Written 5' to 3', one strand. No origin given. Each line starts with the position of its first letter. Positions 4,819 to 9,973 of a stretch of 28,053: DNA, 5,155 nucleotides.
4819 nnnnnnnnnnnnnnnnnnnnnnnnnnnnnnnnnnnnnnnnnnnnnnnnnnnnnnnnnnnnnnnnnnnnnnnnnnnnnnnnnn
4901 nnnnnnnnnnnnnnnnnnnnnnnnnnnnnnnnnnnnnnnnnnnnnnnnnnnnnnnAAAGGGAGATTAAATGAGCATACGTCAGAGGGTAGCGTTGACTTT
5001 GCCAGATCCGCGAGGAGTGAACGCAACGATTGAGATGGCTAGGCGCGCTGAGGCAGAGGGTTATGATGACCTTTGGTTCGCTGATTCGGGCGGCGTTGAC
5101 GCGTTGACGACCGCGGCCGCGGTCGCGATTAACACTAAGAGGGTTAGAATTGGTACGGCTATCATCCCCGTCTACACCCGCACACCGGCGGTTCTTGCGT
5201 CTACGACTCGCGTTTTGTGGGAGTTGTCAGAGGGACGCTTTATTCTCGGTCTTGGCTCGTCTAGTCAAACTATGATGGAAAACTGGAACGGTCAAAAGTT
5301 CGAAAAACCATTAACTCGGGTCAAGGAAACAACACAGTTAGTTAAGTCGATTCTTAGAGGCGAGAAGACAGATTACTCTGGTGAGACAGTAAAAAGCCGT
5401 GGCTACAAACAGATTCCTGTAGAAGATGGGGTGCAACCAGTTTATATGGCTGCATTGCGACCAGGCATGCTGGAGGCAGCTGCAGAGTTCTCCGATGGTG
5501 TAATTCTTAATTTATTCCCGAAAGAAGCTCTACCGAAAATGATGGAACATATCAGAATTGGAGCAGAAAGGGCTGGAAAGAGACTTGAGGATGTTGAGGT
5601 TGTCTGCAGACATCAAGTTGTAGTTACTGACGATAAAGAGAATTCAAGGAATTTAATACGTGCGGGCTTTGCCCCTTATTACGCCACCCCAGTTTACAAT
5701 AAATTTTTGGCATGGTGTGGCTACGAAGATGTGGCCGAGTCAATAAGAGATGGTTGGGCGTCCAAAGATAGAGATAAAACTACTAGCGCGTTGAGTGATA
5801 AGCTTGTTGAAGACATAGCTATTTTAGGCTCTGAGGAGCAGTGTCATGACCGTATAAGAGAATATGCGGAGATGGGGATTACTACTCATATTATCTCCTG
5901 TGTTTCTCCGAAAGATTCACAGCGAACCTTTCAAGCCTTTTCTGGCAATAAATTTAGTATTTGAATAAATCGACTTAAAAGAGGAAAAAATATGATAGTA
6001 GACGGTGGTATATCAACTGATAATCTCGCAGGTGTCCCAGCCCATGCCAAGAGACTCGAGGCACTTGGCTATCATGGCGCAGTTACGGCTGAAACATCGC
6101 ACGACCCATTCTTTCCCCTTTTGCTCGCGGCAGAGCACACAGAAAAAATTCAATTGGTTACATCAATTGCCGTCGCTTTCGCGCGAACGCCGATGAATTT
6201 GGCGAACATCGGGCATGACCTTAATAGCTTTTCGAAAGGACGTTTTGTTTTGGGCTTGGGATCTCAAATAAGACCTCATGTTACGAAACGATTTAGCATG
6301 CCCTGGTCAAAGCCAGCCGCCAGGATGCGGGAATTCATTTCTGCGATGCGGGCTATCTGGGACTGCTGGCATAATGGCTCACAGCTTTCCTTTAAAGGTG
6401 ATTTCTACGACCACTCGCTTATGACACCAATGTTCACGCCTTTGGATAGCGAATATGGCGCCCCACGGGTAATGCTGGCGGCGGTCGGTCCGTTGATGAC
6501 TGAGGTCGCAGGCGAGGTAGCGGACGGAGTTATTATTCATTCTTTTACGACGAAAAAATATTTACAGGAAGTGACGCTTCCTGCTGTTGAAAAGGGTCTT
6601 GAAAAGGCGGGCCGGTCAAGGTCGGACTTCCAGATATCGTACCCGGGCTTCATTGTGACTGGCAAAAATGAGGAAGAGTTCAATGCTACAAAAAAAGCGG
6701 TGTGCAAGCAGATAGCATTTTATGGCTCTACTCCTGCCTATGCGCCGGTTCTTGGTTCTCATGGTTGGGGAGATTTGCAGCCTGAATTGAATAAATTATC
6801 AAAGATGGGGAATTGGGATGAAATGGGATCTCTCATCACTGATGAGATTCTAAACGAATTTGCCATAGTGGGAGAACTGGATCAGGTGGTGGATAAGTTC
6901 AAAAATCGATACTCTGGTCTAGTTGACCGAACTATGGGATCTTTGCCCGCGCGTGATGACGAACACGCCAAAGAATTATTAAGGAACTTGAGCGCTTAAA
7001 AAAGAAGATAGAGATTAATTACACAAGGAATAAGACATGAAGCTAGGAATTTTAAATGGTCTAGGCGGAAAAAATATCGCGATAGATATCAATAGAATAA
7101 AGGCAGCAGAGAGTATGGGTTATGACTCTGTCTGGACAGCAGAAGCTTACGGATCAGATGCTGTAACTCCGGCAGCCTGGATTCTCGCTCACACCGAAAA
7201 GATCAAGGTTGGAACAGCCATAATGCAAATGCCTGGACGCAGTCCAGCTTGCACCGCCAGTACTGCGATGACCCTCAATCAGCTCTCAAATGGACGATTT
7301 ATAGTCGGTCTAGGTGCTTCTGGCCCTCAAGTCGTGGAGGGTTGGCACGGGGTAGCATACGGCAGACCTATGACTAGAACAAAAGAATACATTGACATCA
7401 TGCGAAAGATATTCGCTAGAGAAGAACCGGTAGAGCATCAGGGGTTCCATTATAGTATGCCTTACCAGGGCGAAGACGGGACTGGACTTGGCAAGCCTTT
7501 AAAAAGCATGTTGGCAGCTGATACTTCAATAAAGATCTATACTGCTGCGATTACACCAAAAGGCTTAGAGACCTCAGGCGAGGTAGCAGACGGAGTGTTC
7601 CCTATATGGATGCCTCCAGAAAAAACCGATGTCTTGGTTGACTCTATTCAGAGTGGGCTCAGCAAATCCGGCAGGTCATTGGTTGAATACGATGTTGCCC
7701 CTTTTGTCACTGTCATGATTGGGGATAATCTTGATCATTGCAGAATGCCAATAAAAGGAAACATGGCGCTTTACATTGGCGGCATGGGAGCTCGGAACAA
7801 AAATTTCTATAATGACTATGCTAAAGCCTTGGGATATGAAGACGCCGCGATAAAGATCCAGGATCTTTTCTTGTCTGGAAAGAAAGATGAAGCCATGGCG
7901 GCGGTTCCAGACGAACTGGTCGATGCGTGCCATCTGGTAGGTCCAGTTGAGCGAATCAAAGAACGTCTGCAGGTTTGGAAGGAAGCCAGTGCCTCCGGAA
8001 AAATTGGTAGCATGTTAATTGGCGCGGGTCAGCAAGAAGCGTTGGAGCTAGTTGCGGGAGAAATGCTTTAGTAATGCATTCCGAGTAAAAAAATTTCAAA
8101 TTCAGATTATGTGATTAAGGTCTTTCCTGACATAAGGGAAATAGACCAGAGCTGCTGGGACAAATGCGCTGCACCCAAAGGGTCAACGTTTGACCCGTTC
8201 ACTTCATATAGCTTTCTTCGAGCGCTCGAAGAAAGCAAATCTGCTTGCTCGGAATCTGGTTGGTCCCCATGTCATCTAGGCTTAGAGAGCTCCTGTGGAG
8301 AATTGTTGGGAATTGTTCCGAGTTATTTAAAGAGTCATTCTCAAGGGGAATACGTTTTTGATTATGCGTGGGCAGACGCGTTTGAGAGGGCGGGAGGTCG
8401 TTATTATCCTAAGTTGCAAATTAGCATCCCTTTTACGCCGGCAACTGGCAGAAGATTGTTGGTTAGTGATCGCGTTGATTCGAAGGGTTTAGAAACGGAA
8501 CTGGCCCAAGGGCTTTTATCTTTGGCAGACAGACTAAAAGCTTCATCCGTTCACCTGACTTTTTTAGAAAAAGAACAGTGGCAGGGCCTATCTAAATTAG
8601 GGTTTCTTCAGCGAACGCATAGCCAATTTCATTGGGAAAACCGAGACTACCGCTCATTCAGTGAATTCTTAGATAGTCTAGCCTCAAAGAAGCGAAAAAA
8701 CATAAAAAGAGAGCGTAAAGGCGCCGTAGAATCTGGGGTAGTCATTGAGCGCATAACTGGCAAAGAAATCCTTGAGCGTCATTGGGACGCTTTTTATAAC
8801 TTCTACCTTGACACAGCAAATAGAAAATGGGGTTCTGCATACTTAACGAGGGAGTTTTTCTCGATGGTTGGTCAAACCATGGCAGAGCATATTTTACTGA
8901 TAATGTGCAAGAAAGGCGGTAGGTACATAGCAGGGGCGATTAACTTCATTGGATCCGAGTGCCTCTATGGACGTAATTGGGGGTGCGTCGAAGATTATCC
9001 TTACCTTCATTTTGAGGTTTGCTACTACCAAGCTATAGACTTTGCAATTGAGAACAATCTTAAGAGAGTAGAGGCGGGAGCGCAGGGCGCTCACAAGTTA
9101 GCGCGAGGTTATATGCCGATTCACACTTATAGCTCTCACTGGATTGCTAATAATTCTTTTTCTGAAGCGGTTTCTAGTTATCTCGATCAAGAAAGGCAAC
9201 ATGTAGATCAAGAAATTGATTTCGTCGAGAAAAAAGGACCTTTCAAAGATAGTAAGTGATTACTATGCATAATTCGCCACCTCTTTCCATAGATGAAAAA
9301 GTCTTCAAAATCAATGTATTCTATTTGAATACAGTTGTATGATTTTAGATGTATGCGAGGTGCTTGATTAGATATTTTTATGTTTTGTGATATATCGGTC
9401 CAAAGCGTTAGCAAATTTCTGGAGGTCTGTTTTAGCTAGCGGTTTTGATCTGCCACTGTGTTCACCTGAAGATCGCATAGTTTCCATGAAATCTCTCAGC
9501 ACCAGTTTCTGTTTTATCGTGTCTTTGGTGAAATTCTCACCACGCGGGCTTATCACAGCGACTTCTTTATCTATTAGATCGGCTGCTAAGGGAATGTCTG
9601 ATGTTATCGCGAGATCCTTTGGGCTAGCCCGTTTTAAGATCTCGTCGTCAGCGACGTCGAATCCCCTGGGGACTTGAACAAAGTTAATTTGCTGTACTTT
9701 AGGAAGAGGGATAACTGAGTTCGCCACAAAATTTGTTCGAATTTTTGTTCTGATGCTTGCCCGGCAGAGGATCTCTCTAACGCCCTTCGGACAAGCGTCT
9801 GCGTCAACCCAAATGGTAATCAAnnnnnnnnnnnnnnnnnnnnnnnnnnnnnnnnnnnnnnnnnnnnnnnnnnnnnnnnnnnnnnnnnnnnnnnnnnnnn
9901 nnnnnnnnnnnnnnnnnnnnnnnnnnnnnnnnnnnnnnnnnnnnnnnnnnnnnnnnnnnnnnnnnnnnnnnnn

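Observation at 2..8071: Complete F420 biosynthesis operon with fused FbiC and three F420-type LLM enzymes in an apparent gammaproteobacterium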

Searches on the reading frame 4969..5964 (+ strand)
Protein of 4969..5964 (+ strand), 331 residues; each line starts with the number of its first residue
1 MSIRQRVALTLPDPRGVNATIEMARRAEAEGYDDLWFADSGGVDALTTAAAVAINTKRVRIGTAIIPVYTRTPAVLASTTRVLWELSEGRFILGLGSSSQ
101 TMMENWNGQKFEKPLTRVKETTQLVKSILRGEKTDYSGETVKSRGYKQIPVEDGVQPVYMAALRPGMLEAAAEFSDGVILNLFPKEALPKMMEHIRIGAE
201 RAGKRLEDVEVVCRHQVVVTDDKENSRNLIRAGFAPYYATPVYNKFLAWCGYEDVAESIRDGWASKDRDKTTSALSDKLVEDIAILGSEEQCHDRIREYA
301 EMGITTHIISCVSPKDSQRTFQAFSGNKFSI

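Call 3: search_protein_families(library=ncbifam, proteins=[window:4969-5964:+])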
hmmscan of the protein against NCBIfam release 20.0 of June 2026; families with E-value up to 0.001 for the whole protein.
window:4969-5964:+ (331 aa): 32 families (the best 25 are shown)
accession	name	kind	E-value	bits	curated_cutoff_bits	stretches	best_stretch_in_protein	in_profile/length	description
TIGR03841.1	F420_Rv3093c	subfamily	1.9e-68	231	213.65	1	18-309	10-294/298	LLM class F420-dependent oxidoreductase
TIGR04024.1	F420_NP1902A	hypoth_equivalog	2.1e-67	227.2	345.4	1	7-317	4-318/330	TIGR04024 family LLM class F420-dependent oxidoreductase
TIGR03559.1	F420_Rv3520c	subfamily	5e-51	173.7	335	1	13-309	8-324/325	LLM class F420-dependent oxidoreductase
TIGR03564.1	F420_MSMEG_4879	subfamily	2.5e-49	168.3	234.25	1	21-257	2-238/265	TIGR03564 family F420-dependent LLM class oxidoreductase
TIGR03555.1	F420_mer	equivalog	1.9e-43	149.1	348.7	1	21-310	15-305/325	5,10-methylenetetrahydromethanopterin reductase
NF002619.0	PRK02271.1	equivalog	1.9e-42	145.7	276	1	17-311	13-307/329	5,10-methylenetetrahydromethanopterin reductase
TIGR03617.1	F420_MSMEG_2256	subfamily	6.5e-38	130.4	278.15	1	24-309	1-297/318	TIGR03617 family F420-dependent LLM class oxidoreductase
TIGR03857.1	F420_MSMEG_2249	hypoth_equivalog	1.9e-30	106.2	218.4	1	17-315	13-327/329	TIGR03857 family LLM class F420-dependent oxidoreductase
TIGR03620.1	F420_MSMEG_4141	subfamily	1e-26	93.9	219.8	1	17-318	17-267/280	TIGR03620 family F420-dependent LLM class oxidoreductase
TIGR03842.1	F420_CPS_4043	hypoth_equivalog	6.6e-26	91.2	295.45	1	18-231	13-220/329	TIGR03842 family LLM class F420-dependent oxidoreductase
TIGR03621.1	F420_MSMEG_2516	subfamily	5.1e-25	88.2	213.15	1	6-260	2-266/295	TIGR03621 family F420-dependent LLM class oxidoreductase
TIGR03619.1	F420_Rv2161c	subfamily_domain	2.3e-23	83.1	166.9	1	44-224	45-230/247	TIGR03619 family F420-dependent LLM class oxidoreductase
TIGR03554.1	F420_G6P_DH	equivalog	8.5e-17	61.1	420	1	45-240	52-253/331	glucose-6-phosphate dehydrogenase (coenzyme-F420)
TIGR03560.1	F420_Rv1855c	subfamily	9.9e-17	61.5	231.4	1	18-210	13-223/227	TIGR03560 family F420-dependent LLM class oxidoreductase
TIGR03565.1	alk_sulf_monoox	equivalog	4.1e-15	55.7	518.2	1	22-224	31-234/346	FMNH2-dependent alkanesulfonate monooxygenase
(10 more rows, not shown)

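Call 4: search_protein_families(library=pfam, proteins=[window:4969-5964:+])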
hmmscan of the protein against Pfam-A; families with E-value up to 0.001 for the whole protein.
window:4969-5964:+ (331 aa): 1 family
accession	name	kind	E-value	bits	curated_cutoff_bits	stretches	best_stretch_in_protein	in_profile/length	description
PF00296.26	Bac_luciferase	-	4.3e-76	256.7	27.9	1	15-305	20-313/314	Luciferase-like monooxygenase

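Call 67: search_solved_structures(query=window:4969-5964:+, max_evalue=1e-8)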
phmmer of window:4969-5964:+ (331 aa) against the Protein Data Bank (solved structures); distinct sequences matched with E-value up to 1e-8: 8.
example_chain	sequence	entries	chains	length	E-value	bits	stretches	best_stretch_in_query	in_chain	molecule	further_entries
1z69_A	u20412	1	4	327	1e-33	120.3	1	23-309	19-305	Coenzyme F420-dependent N(5),N(10)-methylenetetrahydromethanopterin reductase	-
8qq8_A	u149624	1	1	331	1.3e-33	119.9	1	24-309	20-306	5,10-methylenetetrahydromethanopterin reductase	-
8qpl_A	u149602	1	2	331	1.3e-33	119.9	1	24-309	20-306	5,10-methylenetetrahydromethanopterin reductase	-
8qpm_A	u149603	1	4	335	1.4e-33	119.8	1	24-309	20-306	5,10-methylenetetrahydromethanopterin reductase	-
1f07_A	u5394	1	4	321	9.3e-29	104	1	17-320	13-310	COENZYME F420-DEPENDENT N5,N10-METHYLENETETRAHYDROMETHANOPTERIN REDUCTASE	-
1ezw_A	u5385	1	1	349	2.3e-20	76.4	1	11-320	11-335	COENZYME F420-DEPENDENT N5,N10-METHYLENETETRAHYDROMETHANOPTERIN REDUCTASE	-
3b4y_A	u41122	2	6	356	6.4e-15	58.5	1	21-231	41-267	PROBABLE F420-DEPENDENT GLUCOSE-6-PHOSPHATE DEHYDROGENASE FGD1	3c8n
5lxe_A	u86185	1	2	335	5e-14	55.6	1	36-241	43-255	F420-dependent glucose-6-phosphate dehydrogenase 1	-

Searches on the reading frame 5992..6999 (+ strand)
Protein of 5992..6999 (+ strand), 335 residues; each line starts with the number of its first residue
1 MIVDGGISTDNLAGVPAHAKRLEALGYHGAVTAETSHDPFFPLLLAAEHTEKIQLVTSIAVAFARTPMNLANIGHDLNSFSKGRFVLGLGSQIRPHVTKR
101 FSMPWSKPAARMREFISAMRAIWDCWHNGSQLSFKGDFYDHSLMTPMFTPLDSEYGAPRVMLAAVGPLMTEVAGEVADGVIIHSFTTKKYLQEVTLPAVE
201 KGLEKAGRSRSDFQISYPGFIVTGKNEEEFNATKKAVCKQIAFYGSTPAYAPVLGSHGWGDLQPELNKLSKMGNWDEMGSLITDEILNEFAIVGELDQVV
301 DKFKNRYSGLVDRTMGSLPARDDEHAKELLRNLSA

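Call 3: search_protein_families(library=ncbifam, proteins=[window:5992-6999:+])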
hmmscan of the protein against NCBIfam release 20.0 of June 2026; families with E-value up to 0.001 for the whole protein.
window:5992-6999:+ (335 aa): 20 families
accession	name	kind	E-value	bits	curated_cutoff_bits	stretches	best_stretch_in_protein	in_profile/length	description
TIGR03617.1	F420_MSMEG_2256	subfamily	2.7e-142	473.4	278.15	1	19-330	1-313/318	TIGR03617 family F420-dependent LLM class oxidoreductase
TIGR04024.1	F420_NP1902A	hypoth_equivalog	2.9e-32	111.7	345.4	1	10-308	12-300/330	TIGR04024 family LLM class F420-dependent oxidoreductase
TIGR03555.1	F420_mer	equivalog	1.3e-31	110.2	348.7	1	42-329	43-318/325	5,10-methylenetetrahydromethanopterin reductase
NF002619.0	PRK02271.1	equivalog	8.5e-30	104.2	276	1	37-314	40-303/329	5,10-methylenetetrahydromethanopterin reductase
TIGR03564.1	F420_MSMEG_4879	subfamily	3.6e-29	102.2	234.25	1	18-259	4-233/265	TIGR03564 family F420-dependent LLM class oxidoreductase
TIGR03559.1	F420_Rv3520c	subfamily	4.5e-29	101.5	335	1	15-304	15-312/325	LLM class F420-dependent oxidoreductase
TIGR03841.1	F420_Rv3093c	subfamily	4.1e-23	82.2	213.65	1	18-305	15-283/298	LLM class F420-dependent oxidoreductase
TIGR03619.1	F420_Rv2161c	subfamily_domain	1.1e-19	71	166.9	1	29-232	36-223/247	TIGR03619 family F420-dependent LLM class oxidoreductase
TIGR03857.1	F420_MSMEG_2249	hypoth_equivalog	3.3e-17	62.7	218.4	1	47-244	50-235/329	TIGR03857 family LLM class F420-dependent oxidoreductase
TIGR03560.1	F420_Rv1855c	subfamily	1.2e-14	54.7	231.4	1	34-214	47-223/227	TIGR03560 family F420-dependent LLM class oxidoreductase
TIGR03620.1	F420_MSMEG_4141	subfamily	1.4e-12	47.5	219.8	1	17-121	22-121/280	TIGR03620 family F420-dependent LLM class oxidoreductase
TIGR03554.1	F420_G6P_DH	equivalog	2.8e-12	46.3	420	1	46-212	59-222/331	glucose-6-phosphate dehydrogenase (coenzyme-F420)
TIGR03571.1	lucif_BA3436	subfamily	3.4e-11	43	303.9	1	34-124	64-154/304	TIGR03571 family LLM class oxidoreductase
TIGR04021.1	LLM_DMSO2_sfnG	equivalog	1e-10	41.6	382.95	1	25-239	49-254/350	dimethylsulfone monooxygenase SfnG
TIGR03621.1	F420_MSMEG_2516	subfamily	7.3e-10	38.4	213.15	1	16-190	17-183/295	TIGR03621 family F420-dependent LLM class oxidoreductase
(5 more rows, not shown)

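Call 4: search_protein_families(library=pfam, proteins=[window:5992-6999:+])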
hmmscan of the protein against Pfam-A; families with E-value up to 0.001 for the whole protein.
window:5992-6999:+ (335 aa): 1 family
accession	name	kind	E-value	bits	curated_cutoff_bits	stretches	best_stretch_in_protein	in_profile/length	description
PF00296.26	Bac_luciferase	-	2.5e-61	208.2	27.9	1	10-312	20-313/314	Luciferase-like monooxygenase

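Call 68: search_solved_structures(query=window:5992-6999:+, max_evalue=1e-8)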
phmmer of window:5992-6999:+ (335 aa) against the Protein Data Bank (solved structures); distinct sequences matched with E-value up to 1e-8: 9.
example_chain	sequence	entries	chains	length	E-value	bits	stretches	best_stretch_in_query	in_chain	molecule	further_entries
8qpl_A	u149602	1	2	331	6.1e-22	81.2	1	38-317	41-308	5,10-methylenetetrahydromethanopterin reductase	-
8qq8_A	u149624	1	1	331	6.1e-22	81.2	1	38-317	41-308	5,10-methylenetetrahydromethanopterin reductase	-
8qpm_A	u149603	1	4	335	6.3e-22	81.1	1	38-317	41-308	5,10-methylenetetrahydromethanopterin reductase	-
1z69_A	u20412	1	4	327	1.1e-19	73.8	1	15-308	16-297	Coenzyme F420-dependent N(5),N(10)-methylenetetrahydromethanopterin reductase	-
1f07_A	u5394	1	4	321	4.4e-18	68.5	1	36-330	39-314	COENZYME F420-DEPENDENT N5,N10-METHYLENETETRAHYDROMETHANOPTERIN REDUCTASE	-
1ezw_A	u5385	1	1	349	1.4e-16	63.6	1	42-330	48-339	COENZYME F420-DEPENDENT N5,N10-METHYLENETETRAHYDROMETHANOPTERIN REDUCTASE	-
5lxe_A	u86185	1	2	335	4.1e-12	48.9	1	34-212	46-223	F420-dependent glucose-6-phosphate dehydrogenase 1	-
3b4y_A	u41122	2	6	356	5.7e-09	38.5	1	36-210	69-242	PROBABLE F420-DEPENDENT GLUCOSE-6-PHOSPHATE DEHYDROGENASE FGD1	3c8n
7bip_A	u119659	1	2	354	6e-09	38.5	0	35-225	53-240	Luciferase-like monooxygenase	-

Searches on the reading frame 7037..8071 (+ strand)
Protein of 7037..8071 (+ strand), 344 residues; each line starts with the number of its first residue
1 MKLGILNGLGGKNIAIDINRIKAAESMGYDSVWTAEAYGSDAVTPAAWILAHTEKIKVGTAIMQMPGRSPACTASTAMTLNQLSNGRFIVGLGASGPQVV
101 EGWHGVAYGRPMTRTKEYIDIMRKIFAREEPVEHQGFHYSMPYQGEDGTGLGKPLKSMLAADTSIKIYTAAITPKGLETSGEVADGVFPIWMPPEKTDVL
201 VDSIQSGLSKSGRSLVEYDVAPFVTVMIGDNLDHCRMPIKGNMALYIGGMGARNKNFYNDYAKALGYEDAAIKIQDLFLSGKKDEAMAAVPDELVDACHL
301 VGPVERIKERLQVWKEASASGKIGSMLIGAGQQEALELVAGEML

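Call 3: search_protein_families(library=ncbifam, proteins=[window:7037-8071:+])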
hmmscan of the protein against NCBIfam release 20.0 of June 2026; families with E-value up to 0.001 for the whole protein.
window:7037-8071:+ (344 aa): 28 families (the best 25 are shown)
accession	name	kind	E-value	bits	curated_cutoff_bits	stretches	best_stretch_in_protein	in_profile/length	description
TIGR03559.1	F420_Rv3520c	subfamily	2e-111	372.2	335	1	16-318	14-318/325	LLM class F420-dependent oxidoreductase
TIGR04024.1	F420_NP1902A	hypoth_equivalog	1.9e-58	197.7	345.4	1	19-315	19-300/330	TIGR04024 family LLM class F420-dependent oxidoreductase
TIGR03555.1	F420_mer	equivalog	2.4e-35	122.5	348.7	1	20-342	17-322/325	5,10-methylenetetrahydromethanopterin reductase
TIGR03564.1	F420_MSMEG_4879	subfamily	3.2e-35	122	234.25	1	18-246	2-218/265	TIGR03564 family F420-dependent LLM class oxidoreductase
NF002619.0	PRK02271.1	equivalog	5.3e-34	118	276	1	19-342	18-323/329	5,10-methylenetetrahydromethanopterin reductase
TIGR03841.1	F420_Rv3093c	subfamily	2.2e-32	112.6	213.65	1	21-317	16-287/298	LLM class F420-dependent oxidoreductase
TIGR03617.1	F420_MSMEG_2256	subfamily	3.8e-29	101.6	278.15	1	22-312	2-286/318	TIGR03617 family F420-dependent LLM class oxidoreductase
TIGR03620.1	F420_MSMEG_4141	subfamily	2.1e-22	79.8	219.8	1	18-197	21-161/280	TIGR03620 family F420-dependent LLM class oxidoreductase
TIGR03857.1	F420_MSMEG_2249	hypoth_equivalog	8.8e-21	74.5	218.4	1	6-253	6-243/329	TIGR03857 family LLM class F420-dependent oxidoreductase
TIGR03842.1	F420_CPS_4043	hypoth_equivalog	7e-19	68.1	295.45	1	18-316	16-299/329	TIGR03842 family LLM class F420-dependent oxidoreductase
TIGR03619.1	F420_Rv2161c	subfamily_domain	8.1e-17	61.6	166.9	1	50-222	54-216/247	TIGR03619 family F420-dependent LLM class oxidoreductase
TIGR03560.1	F420_Rv1855c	subfamily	7.5e-13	48.8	231.4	1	22-141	20-153/227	TIGR03560 family F420-dependent LLM class oxidoreductase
TIGR03621.1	F420_MSMEG_2516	subfamily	2.1e-12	46.8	213.15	1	20-138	19-140/295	TIGR03621 family F420-dependent LLM class oxidoreductase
TIGR03854.1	F420_MSMEG_3544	hypoth_equivalog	1.6e-11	44.1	295.6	1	8-216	5-206/290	TIGR03854 family LLM class F420-dependent oxidoreductase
TIGR03571.1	lucif_BA3436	subfamily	1.8e-10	40.6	303.9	1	41-131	68-158/304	TIGR03571 family LLM class oxidoreductase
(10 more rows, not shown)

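Call 4: search_protein_families(library=pfam, proteins=[window:7037-8071:+])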
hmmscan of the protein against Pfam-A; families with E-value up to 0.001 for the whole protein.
window:7037-8071:+ (344 aa): 1 family
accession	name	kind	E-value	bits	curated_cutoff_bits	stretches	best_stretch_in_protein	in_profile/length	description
PF00296.26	Bac_luciferase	-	1.1e-69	235.6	27.9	1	19-319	27-312/314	Luciferase-like monooxygenase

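Call 60: search_solved_structures(query=window:7037-8071:+, max_evalue=1e-10)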
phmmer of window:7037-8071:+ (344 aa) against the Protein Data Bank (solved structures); distinct sequences matched with E-value up to 1e-10: 6.
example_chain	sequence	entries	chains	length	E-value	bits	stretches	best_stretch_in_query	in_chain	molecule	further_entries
8qq8_A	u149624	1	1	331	3.5e-27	98.9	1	21-341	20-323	5,10-methylenetetrahydromethanopterin reductase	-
8qpl_A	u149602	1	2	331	3.5e-27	98.9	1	21-341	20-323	5,10-methylenetetrahydromethanopterin reductase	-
8qpm_A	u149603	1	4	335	3.7e-27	98.8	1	21-341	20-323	5,10-methylenetetrahydromethanopterin reductase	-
1f07_A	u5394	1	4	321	2.3e-21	79.8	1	17-341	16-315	COENZYME F420-DEPENDENT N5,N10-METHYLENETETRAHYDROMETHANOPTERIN REDUCTASE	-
1z69_A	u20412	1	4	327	2.8e-21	79.5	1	21-229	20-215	Coenzyme F420-dependent N(5),N(10)-methylenetetrahydromethanopterin reductase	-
1ezw_A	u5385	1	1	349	5.1e-18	68.8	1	20-343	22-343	COENZYME F420-DEPENDENT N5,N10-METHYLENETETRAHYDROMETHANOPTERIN REDUCTASE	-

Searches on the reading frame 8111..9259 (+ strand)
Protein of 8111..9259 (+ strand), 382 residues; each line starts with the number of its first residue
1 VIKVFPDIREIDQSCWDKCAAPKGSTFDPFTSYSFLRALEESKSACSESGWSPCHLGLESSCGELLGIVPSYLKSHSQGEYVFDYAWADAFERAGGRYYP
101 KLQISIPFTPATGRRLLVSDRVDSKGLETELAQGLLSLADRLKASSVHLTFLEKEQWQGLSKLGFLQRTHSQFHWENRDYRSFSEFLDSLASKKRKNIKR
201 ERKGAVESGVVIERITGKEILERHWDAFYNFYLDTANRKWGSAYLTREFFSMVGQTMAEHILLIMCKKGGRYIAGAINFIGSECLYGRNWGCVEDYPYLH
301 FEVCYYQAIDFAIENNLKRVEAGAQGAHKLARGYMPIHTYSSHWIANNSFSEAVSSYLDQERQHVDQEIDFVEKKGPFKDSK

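Call 3: search_protein_families(library=ncbifam, proteins=[window:8111-9259:+])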
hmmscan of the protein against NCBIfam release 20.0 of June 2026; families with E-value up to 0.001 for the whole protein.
window:8111-9259:+ (382 aa): 0 families

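Call 4: search_protein_families(library=pfam, proteins=[window:8111-9259:+])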
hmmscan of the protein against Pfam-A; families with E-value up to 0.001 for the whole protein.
window:8111-9259:+ (382 aa): 2 families
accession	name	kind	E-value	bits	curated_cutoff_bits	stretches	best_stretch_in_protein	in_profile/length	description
PF04339.18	FemAB_like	-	1.6e-155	518.3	27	1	8-379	2-368/369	Peptidogalycan biosysnthesis/recognition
PF13480.13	Acetyltransf_6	-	6e-11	43.1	22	1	192-324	1-136/143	Acetyltransferase (GNAT) domain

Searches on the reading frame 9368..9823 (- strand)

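Call 3: search_protein_families(library=ncbifam, proteins=[window:9368-9823:-])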
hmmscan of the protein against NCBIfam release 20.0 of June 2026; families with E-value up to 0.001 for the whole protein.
window:9368-9823:- (151 aa): 1 family
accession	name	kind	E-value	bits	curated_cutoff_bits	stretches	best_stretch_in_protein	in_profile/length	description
NF001095.0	PRK00124.1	equivalog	4.1e-47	159.8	139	1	2-149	1-146/150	YaiI/YqxD family protein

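Call 4: search_protein_families(library=pfam, proteins=[window:9368-9823:-])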
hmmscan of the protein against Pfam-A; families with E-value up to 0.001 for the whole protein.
window:9368-9823:- (151 aa): 1 family
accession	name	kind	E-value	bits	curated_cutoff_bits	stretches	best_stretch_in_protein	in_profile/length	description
PF02639.20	DUF188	-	1.2e-40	138.6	24.3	1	18-147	1-130/130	Uncharacterized BCR, YaiI/YqxD family COG1671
